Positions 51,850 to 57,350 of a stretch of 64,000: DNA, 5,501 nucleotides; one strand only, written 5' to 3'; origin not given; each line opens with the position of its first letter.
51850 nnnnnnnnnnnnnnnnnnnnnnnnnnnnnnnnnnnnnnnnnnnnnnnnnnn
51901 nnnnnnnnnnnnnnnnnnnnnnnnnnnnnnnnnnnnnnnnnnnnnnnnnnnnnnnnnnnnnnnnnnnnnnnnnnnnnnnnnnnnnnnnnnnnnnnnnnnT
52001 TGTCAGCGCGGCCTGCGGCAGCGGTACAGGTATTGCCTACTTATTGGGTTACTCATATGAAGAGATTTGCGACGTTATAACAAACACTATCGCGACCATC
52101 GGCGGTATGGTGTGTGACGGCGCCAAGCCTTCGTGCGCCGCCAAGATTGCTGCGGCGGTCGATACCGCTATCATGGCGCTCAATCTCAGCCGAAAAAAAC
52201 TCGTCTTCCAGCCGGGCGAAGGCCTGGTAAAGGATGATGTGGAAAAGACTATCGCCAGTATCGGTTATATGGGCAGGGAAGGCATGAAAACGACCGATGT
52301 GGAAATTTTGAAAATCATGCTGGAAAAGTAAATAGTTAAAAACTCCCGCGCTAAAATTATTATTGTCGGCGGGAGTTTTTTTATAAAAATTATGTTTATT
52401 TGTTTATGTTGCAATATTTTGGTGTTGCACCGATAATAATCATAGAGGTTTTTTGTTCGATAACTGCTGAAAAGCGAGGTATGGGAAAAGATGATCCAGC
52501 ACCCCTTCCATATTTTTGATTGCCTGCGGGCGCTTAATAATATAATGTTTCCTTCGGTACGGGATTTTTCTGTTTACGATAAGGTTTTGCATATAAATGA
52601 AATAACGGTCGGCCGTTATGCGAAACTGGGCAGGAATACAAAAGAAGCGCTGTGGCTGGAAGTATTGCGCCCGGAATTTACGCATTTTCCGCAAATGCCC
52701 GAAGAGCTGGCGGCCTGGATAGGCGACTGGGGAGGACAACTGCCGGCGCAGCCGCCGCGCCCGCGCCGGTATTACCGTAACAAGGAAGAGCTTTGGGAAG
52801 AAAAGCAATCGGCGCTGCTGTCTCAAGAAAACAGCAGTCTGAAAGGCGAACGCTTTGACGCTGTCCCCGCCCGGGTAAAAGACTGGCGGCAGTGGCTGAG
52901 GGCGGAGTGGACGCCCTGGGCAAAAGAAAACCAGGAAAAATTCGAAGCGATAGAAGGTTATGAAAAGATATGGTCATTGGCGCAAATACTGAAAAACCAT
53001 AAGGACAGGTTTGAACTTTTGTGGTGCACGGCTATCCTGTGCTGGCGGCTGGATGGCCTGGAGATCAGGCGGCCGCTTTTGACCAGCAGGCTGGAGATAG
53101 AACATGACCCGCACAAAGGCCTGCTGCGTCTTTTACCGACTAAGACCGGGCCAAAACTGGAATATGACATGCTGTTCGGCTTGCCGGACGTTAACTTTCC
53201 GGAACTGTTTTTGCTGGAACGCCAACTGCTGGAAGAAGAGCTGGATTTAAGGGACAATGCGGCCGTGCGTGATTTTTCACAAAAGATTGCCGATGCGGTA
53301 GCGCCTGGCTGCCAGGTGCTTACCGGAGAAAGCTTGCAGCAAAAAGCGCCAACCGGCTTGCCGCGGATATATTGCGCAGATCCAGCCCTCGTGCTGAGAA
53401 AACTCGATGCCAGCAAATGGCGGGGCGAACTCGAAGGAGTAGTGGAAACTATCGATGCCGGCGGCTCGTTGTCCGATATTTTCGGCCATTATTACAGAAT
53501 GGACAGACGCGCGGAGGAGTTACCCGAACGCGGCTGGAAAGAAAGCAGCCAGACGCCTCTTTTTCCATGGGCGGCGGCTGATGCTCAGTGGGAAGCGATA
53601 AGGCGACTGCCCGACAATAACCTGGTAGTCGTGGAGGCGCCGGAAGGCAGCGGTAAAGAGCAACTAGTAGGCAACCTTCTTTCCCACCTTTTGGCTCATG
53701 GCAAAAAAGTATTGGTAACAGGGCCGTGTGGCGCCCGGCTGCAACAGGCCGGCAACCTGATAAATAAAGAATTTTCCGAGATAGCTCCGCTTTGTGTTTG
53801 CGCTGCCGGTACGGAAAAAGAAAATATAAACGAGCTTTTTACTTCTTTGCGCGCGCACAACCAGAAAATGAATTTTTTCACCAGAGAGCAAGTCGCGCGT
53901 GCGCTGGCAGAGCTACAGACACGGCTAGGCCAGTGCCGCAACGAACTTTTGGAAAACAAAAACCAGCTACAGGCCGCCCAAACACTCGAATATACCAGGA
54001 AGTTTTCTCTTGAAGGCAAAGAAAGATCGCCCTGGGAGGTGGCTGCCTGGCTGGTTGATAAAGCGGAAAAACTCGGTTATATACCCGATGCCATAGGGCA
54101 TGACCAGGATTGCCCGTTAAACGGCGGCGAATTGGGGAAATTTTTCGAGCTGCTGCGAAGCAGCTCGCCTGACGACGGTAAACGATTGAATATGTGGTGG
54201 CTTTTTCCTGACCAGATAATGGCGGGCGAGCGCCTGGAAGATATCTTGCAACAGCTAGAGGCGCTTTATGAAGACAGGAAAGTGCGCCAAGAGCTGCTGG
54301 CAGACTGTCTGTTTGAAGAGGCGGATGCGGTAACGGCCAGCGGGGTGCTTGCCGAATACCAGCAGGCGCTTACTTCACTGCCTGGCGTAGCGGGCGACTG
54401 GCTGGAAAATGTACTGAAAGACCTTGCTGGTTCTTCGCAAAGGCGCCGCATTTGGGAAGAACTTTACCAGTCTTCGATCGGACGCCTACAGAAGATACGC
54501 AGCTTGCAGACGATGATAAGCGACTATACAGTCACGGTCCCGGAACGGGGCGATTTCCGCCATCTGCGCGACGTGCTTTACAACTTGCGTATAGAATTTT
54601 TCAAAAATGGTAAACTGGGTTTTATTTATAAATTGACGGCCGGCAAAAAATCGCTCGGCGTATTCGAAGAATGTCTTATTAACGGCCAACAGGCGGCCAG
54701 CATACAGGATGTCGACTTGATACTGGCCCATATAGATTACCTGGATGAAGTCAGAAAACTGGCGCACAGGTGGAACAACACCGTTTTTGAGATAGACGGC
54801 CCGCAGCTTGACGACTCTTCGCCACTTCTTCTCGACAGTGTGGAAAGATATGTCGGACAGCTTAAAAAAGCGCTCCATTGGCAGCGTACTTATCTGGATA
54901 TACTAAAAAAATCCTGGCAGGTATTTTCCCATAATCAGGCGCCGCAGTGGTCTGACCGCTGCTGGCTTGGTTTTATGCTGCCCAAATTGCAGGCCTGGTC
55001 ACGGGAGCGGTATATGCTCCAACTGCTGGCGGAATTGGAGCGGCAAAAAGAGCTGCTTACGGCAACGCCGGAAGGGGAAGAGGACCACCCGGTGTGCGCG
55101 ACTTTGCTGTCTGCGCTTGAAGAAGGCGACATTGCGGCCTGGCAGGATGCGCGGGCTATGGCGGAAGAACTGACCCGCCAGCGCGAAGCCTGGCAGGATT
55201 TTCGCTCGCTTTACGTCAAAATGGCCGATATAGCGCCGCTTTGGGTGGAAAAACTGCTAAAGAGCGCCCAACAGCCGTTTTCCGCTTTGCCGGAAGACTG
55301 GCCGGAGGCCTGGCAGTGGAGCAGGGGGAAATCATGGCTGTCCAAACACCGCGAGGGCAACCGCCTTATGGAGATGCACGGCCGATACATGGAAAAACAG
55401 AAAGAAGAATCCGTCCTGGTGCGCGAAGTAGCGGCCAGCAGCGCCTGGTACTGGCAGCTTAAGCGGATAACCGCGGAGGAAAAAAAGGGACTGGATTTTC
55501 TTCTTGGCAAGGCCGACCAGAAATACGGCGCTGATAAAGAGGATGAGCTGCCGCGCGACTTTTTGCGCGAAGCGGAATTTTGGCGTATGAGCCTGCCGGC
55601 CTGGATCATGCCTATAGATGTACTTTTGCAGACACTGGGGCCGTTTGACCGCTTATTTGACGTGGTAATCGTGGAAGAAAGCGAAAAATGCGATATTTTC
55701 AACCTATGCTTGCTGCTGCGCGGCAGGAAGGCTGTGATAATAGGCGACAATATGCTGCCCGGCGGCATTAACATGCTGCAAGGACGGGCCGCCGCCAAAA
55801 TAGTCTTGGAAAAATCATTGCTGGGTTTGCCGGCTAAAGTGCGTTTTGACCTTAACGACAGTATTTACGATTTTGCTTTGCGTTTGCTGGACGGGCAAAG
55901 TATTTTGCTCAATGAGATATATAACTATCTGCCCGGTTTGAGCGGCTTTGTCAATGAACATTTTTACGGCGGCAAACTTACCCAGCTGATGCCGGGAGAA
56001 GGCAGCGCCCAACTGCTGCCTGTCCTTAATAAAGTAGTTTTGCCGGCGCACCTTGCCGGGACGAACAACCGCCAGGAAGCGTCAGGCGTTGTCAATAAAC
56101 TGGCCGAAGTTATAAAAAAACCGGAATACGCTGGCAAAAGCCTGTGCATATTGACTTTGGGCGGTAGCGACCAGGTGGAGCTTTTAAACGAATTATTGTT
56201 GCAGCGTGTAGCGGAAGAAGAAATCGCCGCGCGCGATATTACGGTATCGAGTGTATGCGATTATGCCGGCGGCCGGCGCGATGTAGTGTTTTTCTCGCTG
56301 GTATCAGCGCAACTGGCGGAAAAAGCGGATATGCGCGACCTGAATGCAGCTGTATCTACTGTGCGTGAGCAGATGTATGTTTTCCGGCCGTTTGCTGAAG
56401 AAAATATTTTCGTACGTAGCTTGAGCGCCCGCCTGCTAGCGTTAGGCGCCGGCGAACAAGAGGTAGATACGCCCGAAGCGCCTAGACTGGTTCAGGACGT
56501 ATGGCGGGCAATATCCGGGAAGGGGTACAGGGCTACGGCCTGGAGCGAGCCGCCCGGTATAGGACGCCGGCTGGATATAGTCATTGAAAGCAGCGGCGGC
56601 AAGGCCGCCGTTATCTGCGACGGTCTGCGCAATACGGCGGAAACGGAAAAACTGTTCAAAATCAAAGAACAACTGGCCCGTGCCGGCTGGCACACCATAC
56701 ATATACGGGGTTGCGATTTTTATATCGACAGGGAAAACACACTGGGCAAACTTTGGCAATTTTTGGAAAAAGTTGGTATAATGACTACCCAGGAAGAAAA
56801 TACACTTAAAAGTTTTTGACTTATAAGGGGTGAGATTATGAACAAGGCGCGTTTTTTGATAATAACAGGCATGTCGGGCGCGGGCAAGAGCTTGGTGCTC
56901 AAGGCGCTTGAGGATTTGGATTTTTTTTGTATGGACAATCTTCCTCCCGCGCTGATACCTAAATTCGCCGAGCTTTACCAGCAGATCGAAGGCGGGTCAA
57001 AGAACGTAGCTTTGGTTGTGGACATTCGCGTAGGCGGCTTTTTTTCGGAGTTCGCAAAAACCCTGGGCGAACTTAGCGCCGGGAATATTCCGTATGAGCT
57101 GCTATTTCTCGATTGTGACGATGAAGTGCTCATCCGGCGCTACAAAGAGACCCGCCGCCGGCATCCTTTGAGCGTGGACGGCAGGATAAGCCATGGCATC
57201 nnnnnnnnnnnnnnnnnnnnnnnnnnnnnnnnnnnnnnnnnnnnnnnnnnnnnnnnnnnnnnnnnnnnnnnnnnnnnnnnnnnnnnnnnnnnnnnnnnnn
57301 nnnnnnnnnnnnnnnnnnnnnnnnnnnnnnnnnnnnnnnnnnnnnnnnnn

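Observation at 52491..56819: Giant helicase-nuclease homolog with substituted catalytic motifs, placed at the head of the rapZ-yvcK-whiA cluster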

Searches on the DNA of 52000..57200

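Call 79: search_rna_families(source=window, start=52000, end=57200, threshold=evalue, max_evalue=0.1)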
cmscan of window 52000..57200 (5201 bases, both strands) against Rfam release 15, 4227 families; matches with E-value up to 0.1: 0.
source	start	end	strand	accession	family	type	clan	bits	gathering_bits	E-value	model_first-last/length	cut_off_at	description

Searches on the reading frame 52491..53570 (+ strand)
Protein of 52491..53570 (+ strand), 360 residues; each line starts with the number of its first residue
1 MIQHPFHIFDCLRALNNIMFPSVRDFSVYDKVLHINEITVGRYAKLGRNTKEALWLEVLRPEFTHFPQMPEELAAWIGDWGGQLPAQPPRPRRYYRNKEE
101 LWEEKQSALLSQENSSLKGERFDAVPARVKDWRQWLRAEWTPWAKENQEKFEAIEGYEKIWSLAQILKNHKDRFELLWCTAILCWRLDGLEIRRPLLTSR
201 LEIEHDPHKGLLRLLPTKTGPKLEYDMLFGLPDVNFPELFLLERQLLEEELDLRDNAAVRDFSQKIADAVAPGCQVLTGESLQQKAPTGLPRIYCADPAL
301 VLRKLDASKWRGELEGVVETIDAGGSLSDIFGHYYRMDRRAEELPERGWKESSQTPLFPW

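Call 63: predict_structure(alignment_id=A5)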
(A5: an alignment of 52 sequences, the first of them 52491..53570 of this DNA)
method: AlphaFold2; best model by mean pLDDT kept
length: 360 residues; sequences in the alignment: 52
mean_pLDDT: 82.6   pTM: 0.74
mean pLDDT of the five models: 82.6, 82.4, 81.6, 81.5, 81.1
residues with pLDDT >= 90: 201; 70-90: 81; 50-70: 37; < 50: 41
segments of 3 or more residues with pLDDT < 50: 1-3, 102-115, 338-360
pLDDT, mean of each block of 10 residues (from residue 1): 60 76 83 94 89 92 89 87 85 72 47 56 93 96 94 96 96 94 95 96 97 94 91 91 92 94 98 93 89 95 79 68 68 52 40 41
secondary structure, 60 per line:
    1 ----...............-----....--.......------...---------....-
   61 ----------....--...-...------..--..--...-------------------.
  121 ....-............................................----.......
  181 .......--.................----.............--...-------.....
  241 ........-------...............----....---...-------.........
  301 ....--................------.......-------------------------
elements in order: H5-19 E31-34 E44-46 E56-59 H71-74 E77-79 H126-169 E174-187 E190-206 E211-223 H236-248 H256-270 E275-278 E292-304 H307-322 H329-335

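Call 66: fold_search(model_id=the predicted structure, library=pdb)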
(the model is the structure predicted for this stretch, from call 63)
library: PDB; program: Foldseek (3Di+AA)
matches with E <= 10: 603; with E <= 0.001: 0
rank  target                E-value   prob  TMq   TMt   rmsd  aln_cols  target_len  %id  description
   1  2gfg_C                6.5e-02  0.03  0.08  0.12  20.2       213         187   12  Crystal structure of a putative adenylate cyclase (bh2851) from bacillus halodurans at 2.12 A resolution (released 2006-05-02)
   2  2gfg_A                9.3e-02  0.04  0.09  0.14  20.1       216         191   10  Crystal structure of a putative adenylate cyclase (bh2851) from bacillus halodurans at 2.12 A resolution (released 2006-05-02)
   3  3lre_A                1.1e-01  0.11  0.08  0.09  15.6        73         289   18  Crystal Structure Analysis of Human Kinesin-8 Motor Domain (released 2010-11-10)
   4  2gfg_B                1.3e-01  0.03  0.09  0.14  20.0       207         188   12  Crystal structure of a putative adenylate cyclase (bh2851) from bacillus halodurans at 2.12 A resolution (released 2006-05-02)
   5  3k3b_B                1.3e-01  0.03  0.09  0.09  19.9       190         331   13  Co-crystal structure of the human kinesin Eg5 with a novel tetrahydro-beta-carboline (released 2009-12-15)
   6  3b6v_A                2.2e-01  0.08  0.08  0.09  16.1        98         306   12  Crystal structure of the motor domain of human kinesin family member 3C in complex with ADP (released 2007-11-13)
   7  8vrq_B                2.6e-01  0.04  0.08  0.11  15.9       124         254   10  Rns pocket mutant - R75A (released 2025-07-23)
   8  2iml_D                2.8e-01  0.07  0.07  0.13  12.9        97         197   12  Crystal structure of a hypothetical protein from Archaeoglobus fulgidus binding riboflavin 5'-phosphate (released 2006-10-17)
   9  8vst_B                2.8e-01  0.06  0.09  0.11  14.5       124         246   13  Rns mutant H20A/R75A (released 2025-07-23)
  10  4b7b                  3.0e-01  0.06  0.10  0.11  16.8       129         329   13  Eg5-3 (released 2013-07-31)
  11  4uxs_C                3.0e-01  0.02  0.08  0.08  19.2       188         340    7  Conserved mechanisms of microtubule-stimulated ADP release, ATP binding, and force generation in transport kinesins (released 2014-09-24)
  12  9gke                  3.2e-01  0.10  0.06  0.03   9.5        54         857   17  ERAP1 in complex with 1-[2-(2-oxo-5-phenyl-2,3-dihydro-1,3-benzothiazol-3-yl)acetamido]cyclohexane-1-carboxylic acid (released 2025-01-22)
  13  2iml_A                3.2e-01  0.06  0.07  0.13  12.9        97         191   12  Crystal structure of a hypothetical protein from Archaeoglobus fulgidus binding riboflavin 5'-phosphate (released 2006-10-17)
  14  3pvd_A                3.2e-01  0.03  0.06  0.07   9.4        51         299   18  Crystal structure of P domain dimer of Norovirus VA207 complexed with 3'-sialyl-Lewis x tetrasaccharide (released 2011-08-03)
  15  3pun_A                3.2e-01  0.02  0.06  0.07   9.4        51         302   18  Crystal structure of P domain dimer of Norovirus VA207 with Lewis y tetrasaccharide (released 2011-08-03)
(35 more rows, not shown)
